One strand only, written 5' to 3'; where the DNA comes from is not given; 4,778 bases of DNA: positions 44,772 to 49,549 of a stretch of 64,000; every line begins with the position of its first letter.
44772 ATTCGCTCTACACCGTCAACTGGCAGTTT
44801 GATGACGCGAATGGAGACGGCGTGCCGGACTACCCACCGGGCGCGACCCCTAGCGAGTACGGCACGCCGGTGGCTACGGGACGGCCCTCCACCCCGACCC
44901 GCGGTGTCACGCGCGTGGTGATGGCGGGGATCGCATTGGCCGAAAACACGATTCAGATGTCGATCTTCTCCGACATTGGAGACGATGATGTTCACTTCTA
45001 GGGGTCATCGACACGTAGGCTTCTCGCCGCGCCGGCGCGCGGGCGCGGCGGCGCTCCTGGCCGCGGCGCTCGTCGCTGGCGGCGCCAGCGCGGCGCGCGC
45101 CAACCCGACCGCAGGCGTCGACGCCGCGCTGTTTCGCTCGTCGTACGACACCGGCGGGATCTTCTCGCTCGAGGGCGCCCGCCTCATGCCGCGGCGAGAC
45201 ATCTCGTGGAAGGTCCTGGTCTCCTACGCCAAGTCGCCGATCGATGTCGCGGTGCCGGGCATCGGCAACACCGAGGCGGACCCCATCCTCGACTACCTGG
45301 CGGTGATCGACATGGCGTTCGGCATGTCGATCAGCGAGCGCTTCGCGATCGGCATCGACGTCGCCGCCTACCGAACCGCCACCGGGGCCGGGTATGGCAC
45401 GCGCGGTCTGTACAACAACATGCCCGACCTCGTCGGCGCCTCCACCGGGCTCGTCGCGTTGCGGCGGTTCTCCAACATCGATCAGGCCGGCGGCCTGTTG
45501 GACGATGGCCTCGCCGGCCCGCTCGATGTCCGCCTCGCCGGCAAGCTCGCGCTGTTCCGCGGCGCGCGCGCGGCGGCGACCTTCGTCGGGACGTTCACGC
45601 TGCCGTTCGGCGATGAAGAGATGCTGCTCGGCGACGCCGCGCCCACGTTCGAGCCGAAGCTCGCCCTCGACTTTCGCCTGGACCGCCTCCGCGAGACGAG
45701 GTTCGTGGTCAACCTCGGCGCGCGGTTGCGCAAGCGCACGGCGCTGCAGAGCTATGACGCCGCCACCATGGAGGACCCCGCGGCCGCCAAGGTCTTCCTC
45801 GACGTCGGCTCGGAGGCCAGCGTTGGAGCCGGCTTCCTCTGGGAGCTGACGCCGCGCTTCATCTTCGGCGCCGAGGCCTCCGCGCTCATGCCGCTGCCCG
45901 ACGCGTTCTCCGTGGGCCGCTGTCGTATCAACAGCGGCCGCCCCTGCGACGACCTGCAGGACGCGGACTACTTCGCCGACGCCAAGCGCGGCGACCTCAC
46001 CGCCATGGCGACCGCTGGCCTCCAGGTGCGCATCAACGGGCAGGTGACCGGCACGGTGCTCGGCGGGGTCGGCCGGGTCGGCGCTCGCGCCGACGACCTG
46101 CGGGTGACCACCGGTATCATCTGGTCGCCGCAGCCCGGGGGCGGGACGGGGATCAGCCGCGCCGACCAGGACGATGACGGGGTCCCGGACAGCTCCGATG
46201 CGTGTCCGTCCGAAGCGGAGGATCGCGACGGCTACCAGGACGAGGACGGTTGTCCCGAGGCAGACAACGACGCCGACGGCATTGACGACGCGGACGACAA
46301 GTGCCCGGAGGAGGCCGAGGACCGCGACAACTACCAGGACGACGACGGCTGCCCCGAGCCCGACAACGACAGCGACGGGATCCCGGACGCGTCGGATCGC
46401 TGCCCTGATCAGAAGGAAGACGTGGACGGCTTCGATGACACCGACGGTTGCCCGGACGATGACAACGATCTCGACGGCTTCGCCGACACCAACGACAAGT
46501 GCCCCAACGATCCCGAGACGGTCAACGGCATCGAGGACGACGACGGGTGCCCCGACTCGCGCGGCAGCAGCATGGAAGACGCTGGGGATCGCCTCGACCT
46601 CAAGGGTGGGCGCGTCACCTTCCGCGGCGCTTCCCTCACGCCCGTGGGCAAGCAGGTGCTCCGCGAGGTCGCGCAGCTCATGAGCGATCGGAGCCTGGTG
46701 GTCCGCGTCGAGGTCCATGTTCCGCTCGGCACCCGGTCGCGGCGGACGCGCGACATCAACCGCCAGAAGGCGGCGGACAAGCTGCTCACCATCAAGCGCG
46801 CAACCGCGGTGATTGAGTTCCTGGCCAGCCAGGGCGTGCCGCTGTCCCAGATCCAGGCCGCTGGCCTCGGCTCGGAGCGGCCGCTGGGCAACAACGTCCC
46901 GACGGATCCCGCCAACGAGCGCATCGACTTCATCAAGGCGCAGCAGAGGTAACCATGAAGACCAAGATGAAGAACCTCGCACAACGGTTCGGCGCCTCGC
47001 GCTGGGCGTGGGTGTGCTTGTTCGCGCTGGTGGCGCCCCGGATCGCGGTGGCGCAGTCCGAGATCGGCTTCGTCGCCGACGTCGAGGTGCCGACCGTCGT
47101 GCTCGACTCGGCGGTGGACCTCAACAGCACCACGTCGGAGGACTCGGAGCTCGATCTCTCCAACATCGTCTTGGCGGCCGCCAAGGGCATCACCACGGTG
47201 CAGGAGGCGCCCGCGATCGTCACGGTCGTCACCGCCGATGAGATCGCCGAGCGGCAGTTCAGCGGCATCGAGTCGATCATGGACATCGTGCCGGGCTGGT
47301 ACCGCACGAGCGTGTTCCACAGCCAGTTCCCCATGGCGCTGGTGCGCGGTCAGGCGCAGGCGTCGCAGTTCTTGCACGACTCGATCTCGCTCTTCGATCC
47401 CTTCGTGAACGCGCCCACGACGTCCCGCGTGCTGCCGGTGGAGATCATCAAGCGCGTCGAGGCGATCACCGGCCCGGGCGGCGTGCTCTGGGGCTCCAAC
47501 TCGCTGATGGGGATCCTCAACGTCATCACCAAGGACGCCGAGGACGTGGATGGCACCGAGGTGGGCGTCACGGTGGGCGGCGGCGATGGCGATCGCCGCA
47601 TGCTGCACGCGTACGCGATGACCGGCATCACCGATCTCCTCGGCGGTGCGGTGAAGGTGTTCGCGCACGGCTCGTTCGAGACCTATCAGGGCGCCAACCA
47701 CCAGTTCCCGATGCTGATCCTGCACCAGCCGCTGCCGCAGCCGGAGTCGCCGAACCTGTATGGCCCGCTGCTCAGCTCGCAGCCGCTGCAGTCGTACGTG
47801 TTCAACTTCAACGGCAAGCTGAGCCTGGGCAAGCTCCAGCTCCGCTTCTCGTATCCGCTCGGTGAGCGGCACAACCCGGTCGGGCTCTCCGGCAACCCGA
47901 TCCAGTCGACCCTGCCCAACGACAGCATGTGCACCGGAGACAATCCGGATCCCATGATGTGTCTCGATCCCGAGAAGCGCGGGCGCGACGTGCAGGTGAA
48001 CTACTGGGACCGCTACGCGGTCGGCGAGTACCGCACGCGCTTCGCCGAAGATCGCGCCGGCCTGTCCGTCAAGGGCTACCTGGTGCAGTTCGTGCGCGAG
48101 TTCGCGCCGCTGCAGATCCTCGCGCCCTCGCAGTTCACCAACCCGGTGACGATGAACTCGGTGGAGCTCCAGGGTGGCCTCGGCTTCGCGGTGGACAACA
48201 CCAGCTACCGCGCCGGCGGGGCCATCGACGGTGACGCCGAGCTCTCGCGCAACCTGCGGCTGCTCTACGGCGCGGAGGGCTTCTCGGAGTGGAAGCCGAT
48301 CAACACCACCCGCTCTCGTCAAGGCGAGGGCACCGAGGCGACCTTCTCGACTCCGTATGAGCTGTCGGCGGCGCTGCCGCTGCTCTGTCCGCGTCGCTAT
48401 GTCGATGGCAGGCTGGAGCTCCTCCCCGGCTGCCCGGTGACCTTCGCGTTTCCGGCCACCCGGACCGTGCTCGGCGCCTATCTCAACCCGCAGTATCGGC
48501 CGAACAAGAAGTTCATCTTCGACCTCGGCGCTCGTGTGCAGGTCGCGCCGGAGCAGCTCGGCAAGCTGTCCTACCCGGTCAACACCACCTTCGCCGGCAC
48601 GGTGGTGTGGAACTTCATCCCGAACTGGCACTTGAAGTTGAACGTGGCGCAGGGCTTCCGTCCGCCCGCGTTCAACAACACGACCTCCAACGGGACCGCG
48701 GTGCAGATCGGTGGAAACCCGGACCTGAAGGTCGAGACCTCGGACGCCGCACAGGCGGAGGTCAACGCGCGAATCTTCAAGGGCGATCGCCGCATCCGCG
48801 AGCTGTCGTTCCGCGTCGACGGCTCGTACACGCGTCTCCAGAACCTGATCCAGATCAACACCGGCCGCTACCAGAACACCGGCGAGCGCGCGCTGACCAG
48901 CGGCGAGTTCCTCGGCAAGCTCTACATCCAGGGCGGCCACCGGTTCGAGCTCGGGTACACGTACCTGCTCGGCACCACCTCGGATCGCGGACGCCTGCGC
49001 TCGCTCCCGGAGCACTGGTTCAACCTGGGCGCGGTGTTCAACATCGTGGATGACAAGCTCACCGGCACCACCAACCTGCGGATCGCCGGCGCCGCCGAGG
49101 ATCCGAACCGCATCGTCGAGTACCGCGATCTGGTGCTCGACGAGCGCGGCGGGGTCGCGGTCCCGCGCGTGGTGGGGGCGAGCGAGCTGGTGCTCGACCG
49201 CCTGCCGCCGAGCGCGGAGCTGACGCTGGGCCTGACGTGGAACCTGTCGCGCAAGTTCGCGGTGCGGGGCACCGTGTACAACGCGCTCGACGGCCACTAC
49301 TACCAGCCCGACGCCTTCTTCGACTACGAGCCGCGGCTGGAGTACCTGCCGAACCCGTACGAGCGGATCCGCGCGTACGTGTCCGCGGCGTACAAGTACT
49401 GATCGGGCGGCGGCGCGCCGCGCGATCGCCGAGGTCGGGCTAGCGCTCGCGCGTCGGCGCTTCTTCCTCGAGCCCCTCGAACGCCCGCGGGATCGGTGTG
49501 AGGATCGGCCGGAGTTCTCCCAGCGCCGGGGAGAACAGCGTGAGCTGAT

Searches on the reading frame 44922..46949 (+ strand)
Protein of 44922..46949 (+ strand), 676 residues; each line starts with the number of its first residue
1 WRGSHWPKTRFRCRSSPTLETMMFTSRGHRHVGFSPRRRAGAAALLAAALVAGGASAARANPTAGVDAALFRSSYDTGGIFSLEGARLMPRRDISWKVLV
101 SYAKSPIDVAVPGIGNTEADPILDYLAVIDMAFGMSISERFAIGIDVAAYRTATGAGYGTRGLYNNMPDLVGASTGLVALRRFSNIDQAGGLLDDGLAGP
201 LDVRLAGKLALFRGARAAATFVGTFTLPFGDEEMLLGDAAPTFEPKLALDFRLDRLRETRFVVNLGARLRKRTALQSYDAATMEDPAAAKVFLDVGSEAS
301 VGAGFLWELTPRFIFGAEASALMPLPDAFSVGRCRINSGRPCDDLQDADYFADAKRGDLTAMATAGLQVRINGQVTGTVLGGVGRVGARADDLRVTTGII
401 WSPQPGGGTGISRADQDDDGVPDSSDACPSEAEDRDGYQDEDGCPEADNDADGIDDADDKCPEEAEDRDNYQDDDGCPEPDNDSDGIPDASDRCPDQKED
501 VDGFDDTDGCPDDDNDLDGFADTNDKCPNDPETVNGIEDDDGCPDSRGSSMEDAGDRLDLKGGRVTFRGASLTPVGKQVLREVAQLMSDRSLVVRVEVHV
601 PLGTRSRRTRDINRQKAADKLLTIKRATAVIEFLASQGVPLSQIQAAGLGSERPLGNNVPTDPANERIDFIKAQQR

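Call 45: search_protein_families(library=pfam, proteins=[window:44922-46949:+], max_evalue=0.001)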
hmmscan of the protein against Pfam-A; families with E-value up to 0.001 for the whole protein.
window:44922-46949:+ (676 aa): 1 family
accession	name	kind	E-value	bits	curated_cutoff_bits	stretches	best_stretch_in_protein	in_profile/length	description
PF00691.25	OmpA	-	1.3e-07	32.3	27.2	1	569-661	6-91/98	OmpA family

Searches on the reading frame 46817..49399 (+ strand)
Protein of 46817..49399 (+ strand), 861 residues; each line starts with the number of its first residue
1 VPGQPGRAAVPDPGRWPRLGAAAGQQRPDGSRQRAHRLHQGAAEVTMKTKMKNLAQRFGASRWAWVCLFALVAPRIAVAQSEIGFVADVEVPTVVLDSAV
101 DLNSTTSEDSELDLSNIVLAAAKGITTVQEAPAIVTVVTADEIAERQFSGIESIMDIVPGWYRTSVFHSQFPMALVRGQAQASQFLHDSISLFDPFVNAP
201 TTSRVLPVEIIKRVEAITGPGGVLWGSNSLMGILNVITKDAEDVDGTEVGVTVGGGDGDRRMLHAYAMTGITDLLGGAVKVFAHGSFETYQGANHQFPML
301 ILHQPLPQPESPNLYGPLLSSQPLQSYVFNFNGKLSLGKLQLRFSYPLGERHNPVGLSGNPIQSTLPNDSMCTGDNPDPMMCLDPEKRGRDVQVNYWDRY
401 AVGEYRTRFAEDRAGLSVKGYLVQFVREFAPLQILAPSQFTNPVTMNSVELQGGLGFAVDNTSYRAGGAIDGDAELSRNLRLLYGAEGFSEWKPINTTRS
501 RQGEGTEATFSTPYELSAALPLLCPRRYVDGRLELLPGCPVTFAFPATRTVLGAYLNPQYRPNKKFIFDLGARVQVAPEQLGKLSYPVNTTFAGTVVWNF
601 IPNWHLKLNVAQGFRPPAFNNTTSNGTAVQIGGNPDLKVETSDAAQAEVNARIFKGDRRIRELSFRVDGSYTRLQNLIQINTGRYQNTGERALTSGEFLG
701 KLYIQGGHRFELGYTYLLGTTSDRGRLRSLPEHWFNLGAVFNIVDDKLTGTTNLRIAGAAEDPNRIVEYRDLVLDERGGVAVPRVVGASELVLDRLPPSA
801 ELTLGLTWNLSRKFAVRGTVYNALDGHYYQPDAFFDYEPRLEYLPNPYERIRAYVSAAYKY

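Call 45: search_protein_families(library=pfam, proteins=[window:46817-49399:+], max_evalue=0.001)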
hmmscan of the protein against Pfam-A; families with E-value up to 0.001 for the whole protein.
window:46817-49399:+ (861 aa): 2 families
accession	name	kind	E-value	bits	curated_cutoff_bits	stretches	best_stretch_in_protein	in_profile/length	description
PF00593.30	TonB_dep_Rec_b-barrel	-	3.3e-19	70.5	27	1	443-822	92-435/436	TonB dependent receptor-like, beta-barrel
PF07715.20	Plug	-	1.2e-10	42.3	23.9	1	128-233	2-107/107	TonB-dependent Receptor Plug Domain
